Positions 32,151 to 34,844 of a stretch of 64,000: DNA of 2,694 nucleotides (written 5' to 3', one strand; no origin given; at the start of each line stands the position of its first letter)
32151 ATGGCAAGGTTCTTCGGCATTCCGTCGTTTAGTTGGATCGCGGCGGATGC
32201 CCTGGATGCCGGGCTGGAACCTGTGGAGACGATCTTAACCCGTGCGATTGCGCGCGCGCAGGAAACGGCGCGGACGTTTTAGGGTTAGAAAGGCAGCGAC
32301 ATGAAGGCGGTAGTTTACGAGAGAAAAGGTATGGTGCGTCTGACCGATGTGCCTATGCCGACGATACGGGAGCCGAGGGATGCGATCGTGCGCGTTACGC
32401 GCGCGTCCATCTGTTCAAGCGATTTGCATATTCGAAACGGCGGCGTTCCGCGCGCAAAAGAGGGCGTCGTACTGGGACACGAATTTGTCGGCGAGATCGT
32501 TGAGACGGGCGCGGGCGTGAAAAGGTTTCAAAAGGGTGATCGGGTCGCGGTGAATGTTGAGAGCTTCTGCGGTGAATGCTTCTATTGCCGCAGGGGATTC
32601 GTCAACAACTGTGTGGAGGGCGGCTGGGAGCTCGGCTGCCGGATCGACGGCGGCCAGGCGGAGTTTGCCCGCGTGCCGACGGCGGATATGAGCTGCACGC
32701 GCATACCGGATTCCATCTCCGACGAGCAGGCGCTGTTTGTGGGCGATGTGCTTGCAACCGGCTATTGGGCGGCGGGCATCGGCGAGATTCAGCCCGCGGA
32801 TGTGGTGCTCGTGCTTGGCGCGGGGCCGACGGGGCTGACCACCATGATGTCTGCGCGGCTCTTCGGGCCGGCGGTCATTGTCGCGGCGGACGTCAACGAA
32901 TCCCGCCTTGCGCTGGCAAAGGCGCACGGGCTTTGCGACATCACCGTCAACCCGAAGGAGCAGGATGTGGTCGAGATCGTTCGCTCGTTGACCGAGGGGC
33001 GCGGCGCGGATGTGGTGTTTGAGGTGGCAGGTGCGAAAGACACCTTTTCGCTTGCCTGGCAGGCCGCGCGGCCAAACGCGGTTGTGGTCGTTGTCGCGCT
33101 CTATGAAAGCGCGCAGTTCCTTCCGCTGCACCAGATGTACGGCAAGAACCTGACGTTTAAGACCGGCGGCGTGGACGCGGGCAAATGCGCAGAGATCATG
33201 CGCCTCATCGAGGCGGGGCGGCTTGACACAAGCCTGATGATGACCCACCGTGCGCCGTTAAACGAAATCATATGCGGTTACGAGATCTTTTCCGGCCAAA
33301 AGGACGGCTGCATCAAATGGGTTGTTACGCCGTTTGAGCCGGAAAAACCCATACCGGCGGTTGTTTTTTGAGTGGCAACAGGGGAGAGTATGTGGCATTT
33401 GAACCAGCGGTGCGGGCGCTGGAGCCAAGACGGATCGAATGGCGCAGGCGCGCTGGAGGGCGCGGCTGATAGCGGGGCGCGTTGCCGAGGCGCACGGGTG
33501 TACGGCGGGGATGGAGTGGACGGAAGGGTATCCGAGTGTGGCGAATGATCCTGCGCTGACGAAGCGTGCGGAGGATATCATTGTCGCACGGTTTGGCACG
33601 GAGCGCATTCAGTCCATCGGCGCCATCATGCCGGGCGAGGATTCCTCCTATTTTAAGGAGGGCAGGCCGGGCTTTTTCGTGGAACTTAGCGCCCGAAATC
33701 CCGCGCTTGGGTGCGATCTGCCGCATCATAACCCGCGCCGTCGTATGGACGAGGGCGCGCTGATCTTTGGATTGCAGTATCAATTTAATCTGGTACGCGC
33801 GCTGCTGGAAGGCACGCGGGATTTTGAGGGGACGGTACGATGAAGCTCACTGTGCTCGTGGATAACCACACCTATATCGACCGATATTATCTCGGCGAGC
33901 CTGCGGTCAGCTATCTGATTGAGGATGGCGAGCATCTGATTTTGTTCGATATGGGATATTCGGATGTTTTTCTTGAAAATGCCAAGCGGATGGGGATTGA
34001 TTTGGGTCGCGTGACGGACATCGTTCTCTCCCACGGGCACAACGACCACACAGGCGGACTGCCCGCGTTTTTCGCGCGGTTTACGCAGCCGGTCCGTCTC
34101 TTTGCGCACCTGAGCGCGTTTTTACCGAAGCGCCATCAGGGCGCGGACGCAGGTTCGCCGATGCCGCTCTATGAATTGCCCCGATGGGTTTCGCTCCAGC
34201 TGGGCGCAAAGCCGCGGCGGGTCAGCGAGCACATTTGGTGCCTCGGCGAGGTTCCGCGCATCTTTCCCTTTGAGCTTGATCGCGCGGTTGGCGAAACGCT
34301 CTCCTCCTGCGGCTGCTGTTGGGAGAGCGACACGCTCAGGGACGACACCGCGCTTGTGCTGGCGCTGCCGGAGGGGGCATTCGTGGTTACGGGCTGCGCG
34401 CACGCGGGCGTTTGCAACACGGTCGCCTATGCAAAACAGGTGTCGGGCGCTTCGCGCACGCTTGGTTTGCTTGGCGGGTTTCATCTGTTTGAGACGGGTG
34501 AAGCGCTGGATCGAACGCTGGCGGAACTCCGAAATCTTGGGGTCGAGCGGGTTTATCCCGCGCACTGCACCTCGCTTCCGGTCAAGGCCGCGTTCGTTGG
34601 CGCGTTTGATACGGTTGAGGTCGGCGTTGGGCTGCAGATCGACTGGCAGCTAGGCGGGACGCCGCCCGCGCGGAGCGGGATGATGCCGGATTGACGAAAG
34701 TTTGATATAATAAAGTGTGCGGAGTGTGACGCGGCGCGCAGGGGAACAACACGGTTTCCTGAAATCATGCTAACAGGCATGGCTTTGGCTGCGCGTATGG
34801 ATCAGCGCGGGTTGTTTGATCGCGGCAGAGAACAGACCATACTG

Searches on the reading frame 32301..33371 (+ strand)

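Call 25: search_protein_families(library=pfam, proteins=[window:32301-33371:+], max_evalue=0.0001)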
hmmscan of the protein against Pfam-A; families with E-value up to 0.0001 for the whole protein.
window:32301-33371:+ (356 aa): 2 families
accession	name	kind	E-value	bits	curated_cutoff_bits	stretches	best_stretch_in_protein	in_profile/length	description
PF08240.17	ADH_N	-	2e-27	95.9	23.5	1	25-136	2-103/104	Alcohol dehydrogenase GroES-like domain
PF00107.32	ADH_zinc_N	-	1.2e-21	77.4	31.8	1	176-287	1-110/129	Zinc-binding dehydrogenase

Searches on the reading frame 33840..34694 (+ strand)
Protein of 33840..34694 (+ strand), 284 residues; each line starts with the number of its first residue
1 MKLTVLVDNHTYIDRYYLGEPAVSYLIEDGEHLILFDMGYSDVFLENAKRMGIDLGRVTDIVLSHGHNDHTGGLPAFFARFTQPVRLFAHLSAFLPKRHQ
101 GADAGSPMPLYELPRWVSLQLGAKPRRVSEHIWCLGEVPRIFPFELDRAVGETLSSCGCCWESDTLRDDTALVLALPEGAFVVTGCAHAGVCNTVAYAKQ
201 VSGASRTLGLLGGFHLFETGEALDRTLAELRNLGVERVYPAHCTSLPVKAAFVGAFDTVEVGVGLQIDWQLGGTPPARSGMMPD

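Call 25: search_protein_families(library=pfam, proteins=[window:33840-34694:+], max_evalue=0.0001)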
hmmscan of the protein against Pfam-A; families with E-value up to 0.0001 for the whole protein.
window:33840-34694:+ (284 aa): 1 family
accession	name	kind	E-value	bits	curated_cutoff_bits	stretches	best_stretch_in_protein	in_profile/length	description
PF00753.33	Lactamase_B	-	7.7e-15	55.8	22.7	1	21-104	5-90/196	Metallo-beta-lactamase superfamily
